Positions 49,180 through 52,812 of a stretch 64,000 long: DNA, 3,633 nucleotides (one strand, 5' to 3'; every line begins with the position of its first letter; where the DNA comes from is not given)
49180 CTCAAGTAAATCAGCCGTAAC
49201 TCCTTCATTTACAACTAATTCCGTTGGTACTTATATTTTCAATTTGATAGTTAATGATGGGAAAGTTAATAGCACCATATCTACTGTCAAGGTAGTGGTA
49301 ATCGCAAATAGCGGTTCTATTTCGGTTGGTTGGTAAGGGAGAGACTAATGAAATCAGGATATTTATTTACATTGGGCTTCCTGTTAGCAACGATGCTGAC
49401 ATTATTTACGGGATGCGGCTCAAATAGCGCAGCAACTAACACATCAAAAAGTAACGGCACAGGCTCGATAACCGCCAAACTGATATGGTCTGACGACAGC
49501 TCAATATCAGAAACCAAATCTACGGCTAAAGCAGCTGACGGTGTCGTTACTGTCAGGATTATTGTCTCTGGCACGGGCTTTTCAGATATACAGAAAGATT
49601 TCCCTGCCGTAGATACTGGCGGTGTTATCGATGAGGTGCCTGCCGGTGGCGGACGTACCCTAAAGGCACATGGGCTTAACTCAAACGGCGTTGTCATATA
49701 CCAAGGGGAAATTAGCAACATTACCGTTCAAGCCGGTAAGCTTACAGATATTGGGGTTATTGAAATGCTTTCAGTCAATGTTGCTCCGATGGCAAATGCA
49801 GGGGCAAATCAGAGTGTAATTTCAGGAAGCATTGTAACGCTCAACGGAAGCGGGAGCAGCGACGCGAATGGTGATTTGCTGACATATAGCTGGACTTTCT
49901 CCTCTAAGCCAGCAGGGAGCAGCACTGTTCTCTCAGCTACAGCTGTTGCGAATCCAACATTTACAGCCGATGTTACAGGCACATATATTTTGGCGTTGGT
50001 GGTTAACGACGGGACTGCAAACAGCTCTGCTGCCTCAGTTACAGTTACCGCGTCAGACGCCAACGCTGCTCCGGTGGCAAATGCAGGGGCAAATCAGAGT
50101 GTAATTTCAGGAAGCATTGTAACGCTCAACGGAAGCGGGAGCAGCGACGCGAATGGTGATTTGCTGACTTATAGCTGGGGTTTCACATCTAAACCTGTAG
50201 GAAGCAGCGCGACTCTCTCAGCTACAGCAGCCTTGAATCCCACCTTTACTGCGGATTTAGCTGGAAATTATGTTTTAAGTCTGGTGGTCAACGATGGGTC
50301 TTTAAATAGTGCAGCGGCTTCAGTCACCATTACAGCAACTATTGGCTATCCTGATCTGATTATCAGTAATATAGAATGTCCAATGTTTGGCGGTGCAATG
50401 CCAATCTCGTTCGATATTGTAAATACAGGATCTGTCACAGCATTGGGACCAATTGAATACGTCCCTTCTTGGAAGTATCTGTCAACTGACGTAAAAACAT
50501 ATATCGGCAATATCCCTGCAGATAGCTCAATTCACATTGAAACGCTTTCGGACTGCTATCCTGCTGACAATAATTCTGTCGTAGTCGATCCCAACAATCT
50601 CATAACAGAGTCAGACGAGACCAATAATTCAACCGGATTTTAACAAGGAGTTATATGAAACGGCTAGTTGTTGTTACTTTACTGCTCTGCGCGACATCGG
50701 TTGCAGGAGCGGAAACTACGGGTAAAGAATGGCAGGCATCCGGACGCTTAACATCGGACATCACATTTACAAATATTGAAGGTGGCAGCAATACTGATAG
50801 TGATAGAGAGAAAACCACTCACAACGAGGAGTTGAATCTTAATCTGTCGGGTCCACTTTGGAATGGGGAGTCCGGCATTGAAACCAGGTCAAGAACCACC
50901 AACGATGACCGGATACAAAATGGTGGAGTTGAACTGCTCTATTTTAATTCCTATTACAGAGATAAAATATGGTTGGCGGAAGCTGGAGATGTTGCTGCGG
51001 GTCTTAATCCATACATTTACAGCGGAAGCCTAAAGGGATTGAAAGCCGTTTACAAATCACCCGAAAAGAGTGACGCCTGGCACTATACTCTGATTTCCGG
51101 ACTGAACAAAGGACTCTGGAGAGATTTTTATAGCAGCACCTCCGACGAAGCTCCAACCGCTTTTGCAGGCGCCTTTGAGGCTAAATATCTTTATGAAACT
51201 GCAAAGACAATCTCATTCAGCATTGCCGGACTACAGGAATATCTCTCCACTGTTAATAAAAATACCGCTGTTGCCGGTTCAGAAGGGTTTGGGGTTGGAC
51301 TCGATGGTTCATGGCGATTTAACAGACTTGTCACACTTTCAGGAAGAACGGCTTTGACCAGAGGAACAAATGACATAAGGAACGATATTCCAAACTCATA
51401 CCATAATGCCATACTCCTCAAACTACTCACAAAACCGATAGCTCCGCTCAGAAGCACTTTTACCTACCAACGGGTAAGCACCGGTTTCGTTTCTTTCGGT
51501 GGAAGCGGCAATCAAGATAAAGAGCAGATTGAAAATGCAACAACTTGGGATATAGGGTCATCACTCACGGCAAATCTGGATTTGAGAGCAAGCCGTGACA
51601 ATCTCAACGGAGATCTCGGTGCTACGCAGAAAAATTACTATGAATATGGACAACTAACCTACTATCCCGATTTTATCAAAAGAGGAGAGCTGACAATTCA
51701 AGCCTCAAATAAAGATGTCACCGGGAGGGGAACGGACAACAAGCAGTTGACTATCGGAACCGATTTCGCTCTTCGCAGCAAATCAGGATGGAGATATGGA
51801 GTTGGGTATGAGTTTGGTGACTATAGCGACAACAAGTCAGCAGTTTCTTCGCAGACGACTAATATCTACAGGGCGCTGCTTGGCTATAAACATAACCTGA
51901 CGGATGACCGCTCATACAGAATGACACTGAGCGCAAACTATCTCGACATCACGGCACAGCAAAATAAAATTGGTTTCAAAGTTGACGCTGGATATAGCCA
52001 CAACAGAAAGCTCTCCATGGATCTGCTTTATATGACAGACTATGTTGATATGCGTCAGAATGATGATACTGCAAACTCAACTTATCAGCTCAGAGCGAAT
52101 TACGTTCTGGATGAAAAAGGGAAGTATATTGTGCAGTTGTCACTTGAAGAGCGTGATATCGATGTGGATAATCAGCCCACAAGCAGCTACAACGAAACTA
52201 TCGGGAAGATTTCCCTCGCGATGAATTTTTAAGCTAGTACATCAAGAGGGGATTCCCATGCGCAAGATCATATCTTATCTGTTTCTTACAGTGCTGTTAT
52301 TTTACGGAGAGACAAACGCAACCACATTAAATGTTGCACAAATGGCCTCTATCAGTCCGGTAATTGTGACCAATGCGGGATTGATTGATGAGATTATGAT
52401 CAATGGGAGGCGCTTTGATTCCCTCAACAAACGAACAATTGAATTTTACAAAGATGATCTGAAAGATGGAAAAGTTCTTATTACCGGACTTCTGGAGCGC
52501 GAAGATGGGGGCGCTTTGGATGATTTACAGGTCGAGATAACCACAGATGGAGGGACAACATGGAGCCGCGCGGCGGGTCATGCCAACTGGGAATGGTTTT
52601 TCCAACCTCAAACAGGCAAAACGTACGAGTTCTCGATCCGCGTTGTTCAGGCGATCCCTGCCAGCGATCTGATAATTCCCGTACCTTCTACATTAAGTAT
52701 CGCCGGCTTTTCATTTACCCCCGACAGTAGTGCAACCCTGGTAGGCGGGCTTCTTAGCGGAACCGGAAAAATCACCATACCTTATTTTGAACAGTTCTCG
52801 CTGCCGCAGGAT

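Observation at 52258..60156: Architecture of the giant protein: Asp-box domain, about 150-aa module array, globular Gly/aromatic-rich core, two Ig-like domains, Gly-rich tail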

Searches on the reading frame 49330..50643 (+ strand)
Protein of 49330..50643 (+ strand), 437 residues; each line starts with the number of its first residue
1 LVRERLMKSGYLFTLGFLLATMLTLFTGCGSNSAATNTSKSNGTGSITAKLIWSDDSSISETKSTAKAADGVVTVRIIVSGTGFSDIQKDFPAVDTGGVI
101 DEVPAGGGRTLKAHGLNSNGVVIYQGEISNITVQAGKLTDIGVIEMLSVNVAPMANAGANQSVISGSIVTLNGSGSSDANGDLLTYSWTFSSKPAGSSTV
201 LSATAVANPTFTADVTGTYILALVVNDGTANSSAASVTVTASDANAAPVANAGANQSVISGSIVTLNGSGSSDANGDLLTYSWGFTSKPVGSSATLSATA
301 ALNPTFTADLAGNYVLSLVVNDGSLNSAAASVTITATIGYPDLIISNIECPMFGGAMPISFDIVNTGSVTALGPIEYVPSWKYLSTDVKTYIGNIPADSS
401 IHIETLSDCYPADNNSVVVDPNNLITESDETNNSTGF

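Call 6: search_protein_families(library=pfam, proteins=[window:49330-50643:+], max_evalue=0.01)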
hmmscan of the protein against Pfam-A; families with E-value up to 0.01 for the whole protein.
window:49330-50643:+ (437 aa): 6 families
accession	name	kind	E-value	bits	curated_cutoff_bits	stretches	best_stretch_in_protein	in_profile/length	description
PF22352.2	K319L-like_PKD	-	5.1e-27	94.1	27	2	157-240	1-83/84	K319L-like, PKD domain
PF18911.6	PKD_4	-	1.9e-21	76.3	27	2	150-239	1-83/85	PKD domain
PF02010.21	REJ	-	4e-09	36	25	1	217-345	53-208/452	REJ domain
PF17963.7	Big_9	-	3.3e-08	34.7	23.6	2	245-335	1-89/89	Bacterial Ig domain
PF21027.3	Sde0182_C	-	5.1e-06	27.4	27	0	169-198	2-28/83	Cellulose-binding protein Sde0182, C-terminal domain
PF07705.17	CARDB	-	0.00041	21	22.7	1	341-434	2-98/101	CARDB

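Call 10: search_protein_families(library=ncbifam, proteins=[window:49330-50643:+], max_evalue=0.1)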
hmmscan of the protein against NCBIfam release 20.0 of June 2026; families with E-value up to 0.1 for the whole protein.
window:49330-50643:+ (437 aa): 5 families
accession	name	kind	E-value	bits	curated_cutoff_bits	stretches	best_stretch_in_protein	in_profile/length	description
NF038112.1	myxo_dep_M36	subfamily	4.5e-34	116.9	1500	1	148-336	1185-1375/1604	myxosortase-dependent M36 family metallopeptidase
NF012211.1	tand_rpt_95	domain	1.1e-08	34.9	90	2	176-252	19-95/98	tandem-95 repeat protein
NF041321.1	Alpha-amyl_MalA_Halo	equivalog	7.9e-08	31.1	875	1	184-272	27-109/666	alpha-amylase MalA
NF047638.1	throspo3_MtsC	equivalog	0.019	13.8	350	0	183-225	315-372/428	cell-cell cohesion MYXO-CTERM protein MtsC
NF038341.1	ligase_FadD4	exception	0.063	11.6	850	0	272-302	150-180/506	fatty-acid--CoA ligase FadD4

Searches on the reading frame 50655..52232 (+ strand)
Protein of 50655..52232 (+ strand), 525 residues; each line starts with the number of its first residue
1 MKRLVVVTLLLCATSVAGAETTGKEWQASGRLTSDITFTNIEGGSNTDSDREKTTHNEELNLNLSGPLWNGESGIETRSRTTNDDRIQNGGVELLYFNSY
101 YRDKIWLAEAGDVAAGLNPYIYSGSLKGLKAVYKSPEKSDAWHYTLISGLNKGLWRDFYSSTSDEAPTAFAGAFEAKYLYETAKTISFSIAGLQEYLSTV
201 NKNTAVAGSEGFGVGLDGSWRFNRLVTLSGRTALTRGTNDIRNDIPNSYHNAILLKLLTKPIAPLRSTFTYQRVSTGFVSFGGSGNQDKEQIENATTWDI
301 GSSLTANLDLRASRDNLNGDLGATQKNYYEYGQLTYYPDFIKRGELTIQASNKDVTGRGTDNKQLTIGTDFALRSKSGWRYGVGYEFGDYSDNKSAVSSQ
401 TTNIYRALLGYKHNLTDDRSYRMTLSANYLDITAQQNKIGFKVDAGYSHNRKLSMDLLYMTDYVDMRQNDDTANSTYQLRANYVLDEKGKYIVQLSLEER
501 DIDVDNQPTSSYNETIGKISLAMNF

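Call 6: search_protein_families(library=pfam, proteins=[window:50655-52232:+], max_evalue=0.01)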
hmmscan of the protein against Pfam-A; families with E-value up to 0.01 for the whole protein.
window:50655-52232:+ (525 aa): 0 families

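Call 10: search_protein_families(library=ncbifam, proteins=[window:50655-52232:+], max_evalue=0.1)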
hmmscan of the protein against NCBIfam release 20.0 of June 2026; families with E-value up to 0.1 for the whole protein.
window:50655-52232:+ (525 aa): 2 families
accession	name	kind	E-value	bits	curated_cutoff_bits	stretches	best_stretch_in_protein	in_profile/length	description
TIGR04273.1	Y_sulf_Ax21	equivalog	0.06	13.4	250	0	387-471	56-142/186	OmpO family porin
NF047735.1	MPL36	exception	0.074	12.7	430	0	1-57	1-56/305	RlpA family plasminogen-binding lipoprotein MPL36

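Call 65: search_solved_structures(query=A8, max_evalue=10)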
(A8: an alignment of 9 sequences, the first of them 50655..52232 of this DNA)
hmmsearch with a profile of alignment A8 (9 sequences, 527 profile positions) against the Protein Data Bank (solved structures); distinct sequences matched with E-value up to 10: 0.

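Call 66: search_protein_families(library=pfam, alignment_id=A8, max_evalue=1)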
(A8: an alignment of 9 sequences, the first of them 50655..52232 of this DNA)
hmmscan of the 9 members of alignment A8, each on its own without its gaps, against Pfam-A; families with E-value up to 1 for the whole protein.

A. member 1, window:50655-52232:+ (525 aa): 1 family
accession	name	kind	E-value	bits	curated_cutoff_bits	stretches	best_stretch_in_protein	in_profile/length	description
PF25426.1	AAA_lid_BCS1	-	0.099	13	27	1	153-198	6-45/60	Mitochondrial chaperone BCS1-like, ATPase lid domain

B. families by the number of members that match (of 9 scanned): 8 families
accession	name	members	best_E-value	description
PF13505.12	OMP_b-brl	5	5.2e-08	Outer membrane protein beta-barrel domain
PF10677.15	DUF2490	3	0.00031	Protein of unknown function (DUF2490)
PF11889.13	Capsid_pestivir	2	0.13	Capsid protein C, pestivirus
PF11751.14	PorP_SprF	1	0.05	Type IX secretion system membrane protein PorP/SprF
PF17791.7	MG3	1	0.056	Macroglobulin domain MG3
PF18838.6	LPD23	1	0.066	Large polyvalent protein associated domain 23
PF25426.1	AAA_lid_BCS1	1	0.099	Mitochondrial chaperone BCS1-like, ATPase lid domain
PF07642.17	BBP2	1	0.45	Putative beta-barrel porin-2, OmpL-like. bbp2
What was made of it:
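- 50655..52232 (+): g3: 525-aa outer-membrane beta-barrel protein with a signal peptide and a C-terminal beta-signal (...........). 5 of 9 orthologues hit Pfam OMP_b-brl (best E = 5e-8) and 3 of 9 hit DUF2490 (call 66).
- On Two-partner secretion (TpsA): g3 orthologues lack these domains (calls 6, 66).
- Nothing shows that g3 transports or anchors the giant. g3 lacks POTRA and any other hallmark of a known secretion system (calls 6, 66). It has a dedicated OM barrel partner (call 66).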

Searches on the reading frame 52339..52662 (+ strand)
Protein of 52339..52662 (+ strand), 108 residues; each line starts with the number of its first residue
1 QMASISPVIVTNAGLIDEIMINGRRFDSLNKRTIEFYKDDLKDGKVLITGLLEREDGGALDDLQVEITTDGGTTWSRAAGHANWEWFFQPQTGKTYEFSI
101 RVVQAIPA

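Call 60: search_solved_structures(query=A7, max_evalue=10, show_alignments=2)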
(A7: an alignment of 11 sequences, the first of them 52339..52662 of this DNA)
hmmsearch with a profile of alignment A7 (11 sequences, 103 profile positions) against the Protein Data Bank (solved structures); distinct sequences matched with E-value up to 10: 5.
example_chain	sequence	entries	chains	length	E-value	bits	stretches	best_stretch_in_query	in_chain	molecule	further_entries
5wa0_A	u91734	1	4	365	1.3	12.2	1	58-73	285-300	Putative sulfite oxidase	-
5k3x_A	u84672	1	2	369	1.4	12.2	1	58-73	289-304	Putative sulfite oxidase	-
4pw3_A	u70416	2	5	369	1.4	12.2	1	58-73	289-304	Putative sulfite oxidase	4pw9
3hvy_A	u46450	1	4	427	2.1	11.6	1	17-71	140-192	Cystathionine beta-lyase family protein, YNBB B.subtilis ortholog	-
8am5_S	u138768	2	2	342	2.1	11.6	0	61-76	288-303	Photosystem II assembly lipoprotein Ycf48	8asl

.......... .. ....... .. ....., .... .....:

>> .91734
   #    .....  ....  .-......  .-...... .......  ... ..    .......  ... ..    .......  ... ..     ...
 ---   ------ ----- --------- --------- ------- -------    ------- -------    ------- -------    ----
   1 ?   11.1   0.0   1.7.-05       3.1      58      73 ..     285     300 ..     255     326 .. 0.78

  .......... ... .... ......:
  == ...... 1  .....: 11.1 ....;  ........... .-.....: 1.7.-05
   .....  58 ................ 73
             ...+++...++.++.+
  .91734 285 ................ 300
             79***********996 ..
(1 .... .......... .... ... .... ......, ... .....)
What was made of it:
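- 52369..52662 (+): N-terminal ~100-aa domain with a single Asp-box (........, aa 95-102, nt 52540-52563). It is the most conserved part of the family. The motif matches the Asp-box hairpin of the sulfite-oxidase Ig-like domain (call 60).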

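Call 61: search_protein_families(library=pfam, alignment_id=A7, max_evalue=1)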
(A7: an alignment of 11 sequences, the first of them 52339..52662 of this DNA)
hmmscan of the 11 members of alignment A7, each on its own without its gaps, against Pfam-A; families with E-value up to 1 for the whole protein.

A. member 1, window:52339-52662:+ (108 aa): 1 family
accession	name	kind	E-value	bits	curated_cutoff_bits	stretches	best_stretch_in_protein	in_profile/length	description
PF02012.26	BNR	-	0.047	14.1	27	1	67-77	2-12/12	BNR/Asp-box repeat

B. families by the number of members that match (of 11 scanned): 8 families
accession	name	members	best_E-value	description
PF02012.26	BNR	8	0.0043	BNR/Asp-box repeat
PF17831.6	PDH_E1_M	2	0.012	Pyruvate dehydrogenase E1 component middle domain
PF19077.6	Big_13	2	0.031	Bacterial Ig-like domain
PF00754.31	F5_F8_type_C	1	0.024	F5/8 type C domain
PF16986.11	CzcE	1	0.034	Heavy-metal resistance protein CzcE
PF19910.5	DUF6383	1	0.088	Domain of unknown function (DUF6383)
PF15902.12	Sortilin-Vps10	1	0.093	Sortilin, neurotensin receptor 3,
PF23290.1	KOW5_SPT5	1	0.16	Transcription elongation factor SPT5, fifth KOW domain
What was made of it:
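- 52369..52662 (+): Pfam BNR is weak in 8 of 11 members (call 61).
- On Sialidase-type BNR/Asp-box beta-propellers: BNR hits are at motif level only, and a 16-residue match falls on the Asp-box hairpin of the sulfite-oxidase Ig-like domain (calls 60, 61).
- Checked: Pfam BNR hits are weak, in 8 of 11 members (call 61).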

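Call 69: find_related_loci(query=A7, collection=genome_contigs, flank=10000)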
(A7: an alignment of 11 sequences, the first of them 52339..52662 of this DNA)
Query A7 (108 aa) in genome_contigs; peptide patterns used: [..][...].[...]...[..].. (x = any residue, [..] = any of these).
32 stretches matched a pattern; 15 encode a relative of the query (tblastn E <= 1e-3); 15 distinct loci.
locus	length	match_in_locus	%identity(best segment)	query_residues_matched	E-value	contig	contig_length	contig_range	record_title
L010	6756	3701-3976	60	14-104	5e-36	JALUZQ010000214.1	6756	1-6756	MAG: Sulfurimonas sp. isolate 132-544_metabat1_scaf2bin.019_VB 132-544_scaffold_4996_c1, whole genome shotgun sequence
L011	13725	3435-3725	58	9-104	3e-35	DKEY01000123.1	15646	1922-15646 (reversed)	MAG TPA_asm: Sulfurospirillum sp. UBA6810 UBA6810_contig_42509, whole genome shotgun sequence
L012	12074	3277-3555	56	14-105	6e-33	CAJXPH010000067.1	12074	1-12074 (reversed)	MAG TPA_asm: uncultured Campylobacteraceae bacterium isolate SRR3933260_bin.1_MetaBAT_v2.12.1_MAG genome assembly, conti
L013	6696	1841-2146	54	6-104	8e-33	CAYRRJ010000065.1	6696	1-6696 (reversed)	MAG TPA_asm: uncultured Campylobacterales bacterium isolate binchicken_co36_194 genome assembly, contig: NODE_8350_lengt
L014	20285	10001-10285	53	11-104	3e-32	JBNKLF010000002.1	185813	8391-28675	MAG: Sulfurimonadaceae bacterium isolate H1H2.bin.21.strict NODE_2_length_185813_cov_5.531647, whole genome shotgun sequ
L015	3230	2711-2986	56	12-103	6e-32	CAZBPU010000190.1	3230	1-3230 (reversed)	MAG TPA_asm: uncultured Sulfurospirillum sp. isolate binchicken_co36_214 genome assembly, contig: NODE_24104_length_3230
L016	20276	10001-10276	55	14-104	1e-31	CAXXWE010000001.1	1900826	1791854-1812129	MAG: Halarcobacter sp. isolate fdc2663a-9f2e-401d-9942-e4cdfdc0e725 genome assembly, contig: contig_1, whole genome shot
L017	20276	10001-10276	53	14-104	4e-31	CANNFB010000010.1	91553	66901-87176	uncultured Campylobacterales bacterium isolate 3-1742-Z.fasta genome assembly, contig: NODE_10, whole genome shotgun seq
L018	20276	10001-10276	52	14-104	1e-30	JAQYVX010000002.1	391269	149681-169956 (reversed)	MAG: Halarcobacter sp. isolate Pyr_d60_bin5 Pyr_d60_bin.5.orig_d60_contig-145_14, whole genome shotgun sequence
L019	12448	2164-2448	52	12-105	1e-30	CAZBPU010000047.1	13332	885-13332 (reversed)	MAG TPA_asm: uncultured Sulfurospirillum sp. isolate binchicken_co36_214 genome assembly, contig: NODE_3131_length_13332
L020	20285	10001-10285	44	11-104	3e-26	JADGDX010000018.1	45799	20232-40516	MAG: Desulfuromusa sp. isolate BB21 NODE_18_length_45799_cov_6.883098, whole genome shotgun sequence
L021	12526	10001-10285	44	11-104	2e-25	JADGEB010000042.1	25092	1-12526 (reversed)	MAG: Desulfuromusa sp. isolate BB25 NODE_42_length_25092_cov_8.309095, whole genome shotgun sequence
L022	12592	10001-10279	46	14-105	7e-25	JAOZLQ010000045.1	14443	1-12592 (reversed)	MAG: Desulfuromusa sp. isolate GMC10.metabat2.77 NODE_2839_length_14443_cov_8.442313, whole genome shotgun sequence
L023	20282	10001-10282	43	14-104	7e-21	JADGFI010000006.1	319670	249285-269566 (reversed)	MAG: Desulfobacteraceae bacterium isolate OB14 NODE_6_length_319670_cov_8.382061, whole genome shotgun sequence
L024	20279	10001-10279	41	14-103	5e-19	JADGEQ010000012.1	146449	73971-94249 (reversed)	MAG: Desulfobacteraceae bacterium isolate BB40 NODE_87_length_146449_cov_8.430769, whole genome shotgun sequence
